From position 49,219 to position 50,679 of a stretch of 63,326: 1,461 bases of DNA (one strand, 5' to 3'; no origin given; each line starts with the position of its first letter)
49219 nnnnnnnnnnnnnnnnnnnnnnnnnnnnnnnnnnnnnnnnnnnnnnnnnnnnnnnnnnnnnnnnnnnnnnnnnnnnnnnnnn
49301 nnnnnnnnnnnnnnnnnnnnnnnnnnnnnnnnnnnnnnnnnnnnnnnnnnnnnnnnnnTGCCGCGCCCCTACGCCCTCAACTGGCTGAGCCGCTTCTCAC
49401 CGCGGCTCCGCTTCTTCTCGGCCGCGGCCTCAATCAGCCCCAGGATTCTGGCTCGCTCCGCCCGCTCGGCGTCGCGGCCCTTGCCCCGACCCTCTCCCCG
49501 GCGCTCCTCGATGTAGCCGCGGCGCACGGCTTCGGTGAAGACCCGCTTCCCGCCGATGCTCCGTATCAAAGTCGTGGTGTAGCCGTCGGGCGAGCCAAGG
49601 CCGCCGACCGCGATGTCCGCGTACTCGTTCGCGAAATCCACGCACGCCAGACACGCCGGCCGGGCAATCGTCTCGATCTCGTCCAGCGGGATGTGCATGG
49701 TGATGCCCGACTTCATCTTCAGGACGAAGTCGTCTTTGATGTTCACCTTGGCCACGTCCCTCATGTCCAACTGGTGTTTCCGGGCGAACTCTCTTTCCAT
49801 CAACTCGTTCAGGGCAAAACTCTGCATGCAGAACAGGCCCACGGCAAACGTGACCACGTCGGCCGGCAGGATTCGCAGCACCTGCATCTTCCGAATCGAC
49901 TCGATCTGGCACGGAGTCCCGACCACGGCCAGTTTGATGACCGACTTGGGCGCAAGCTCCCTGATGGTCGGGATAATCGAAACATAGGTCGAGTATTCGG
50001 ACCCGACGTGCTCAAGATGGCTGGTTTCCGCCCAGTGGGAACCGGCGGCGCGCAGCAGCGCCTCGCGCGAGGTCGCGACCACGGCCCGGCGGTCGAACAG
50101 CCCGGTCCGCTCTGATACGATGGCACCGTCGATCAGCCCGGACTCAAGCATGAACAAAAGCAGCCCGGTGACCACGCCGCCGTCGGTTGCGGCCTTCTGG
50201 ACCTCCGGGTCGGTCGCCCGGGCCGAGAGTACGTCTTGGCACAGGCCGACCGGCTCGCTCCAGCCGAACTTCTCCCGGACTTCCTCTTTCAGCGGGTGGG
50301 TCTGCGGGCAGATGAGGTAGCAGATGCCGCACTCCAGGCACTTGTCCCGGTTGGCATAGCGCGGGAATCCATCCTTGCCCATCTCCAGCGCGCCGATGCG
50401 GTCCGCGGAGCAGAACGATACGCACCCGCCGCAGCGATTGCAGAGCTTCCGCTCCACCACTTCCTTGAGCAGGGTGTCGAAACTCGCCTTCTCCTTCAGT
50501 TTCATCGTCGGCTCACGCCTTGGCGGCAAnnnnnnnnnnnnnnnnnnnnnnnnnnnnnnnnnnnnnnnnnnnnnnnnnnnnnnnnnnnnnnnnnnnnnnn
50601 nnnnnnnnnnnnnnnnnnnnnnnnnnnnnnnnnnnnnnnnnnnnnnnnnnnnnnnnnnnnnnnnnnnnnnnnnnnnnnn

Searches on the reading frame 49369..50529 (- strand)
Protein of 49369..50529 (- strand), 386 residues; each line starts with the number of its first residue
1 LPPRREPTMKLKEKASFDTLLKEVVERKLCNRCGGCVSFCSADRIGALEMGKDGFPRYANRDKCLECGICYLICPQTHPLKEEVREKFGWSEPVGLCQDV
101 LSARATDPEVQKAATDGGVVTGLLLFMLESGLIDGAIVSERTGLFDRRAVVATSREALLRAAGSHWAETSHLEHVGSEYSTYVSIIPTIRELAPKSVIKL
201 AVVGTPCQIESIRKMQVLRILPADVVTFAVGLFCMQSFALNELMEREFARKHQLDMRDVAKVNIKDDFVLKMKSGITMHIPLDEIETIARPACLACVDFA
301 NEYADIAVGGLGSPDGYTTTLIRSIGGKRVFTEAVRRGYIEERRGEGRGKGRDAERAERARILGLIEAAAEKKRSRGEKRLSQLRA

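Call 57: search_protein_families(library=pfam, proteins=[window:49369-50529:-], max_evalue=0.0001)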
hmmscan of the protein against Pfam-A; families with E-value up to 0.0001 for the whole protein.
window:49369-50529:- (386 aa): 5 families
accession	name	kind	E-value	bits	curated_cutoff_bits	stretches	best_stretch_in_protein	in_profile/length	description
PF04432.18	FrhB_FdhB_C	-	2.2e-37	128.7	23.3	1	199-343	3-145/150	Coenzyme F420 hydrogenase/dehydrogenase, beta subunit C terminus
PF04422.18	FrhB_FdhB_N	-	1.9e-18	66.8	22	1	101-172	2-73/78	Coenzyme F420 hydrogenase/dehydrogenase, beta subunit N-term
PF13237.11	Fer4_10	-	2.6e-06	27.7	25.5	1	24-75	3-53/53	4Fe-4S dicluster domain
PF14697.11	Fer4_21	-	1e-05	26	35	1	25-76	3-53/59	4Fe-4S dicluster domain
PF13187.11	Fer4_9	-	3.5e-05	24.2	27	0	30-77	2-50/52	4Fe-4S dicluster domain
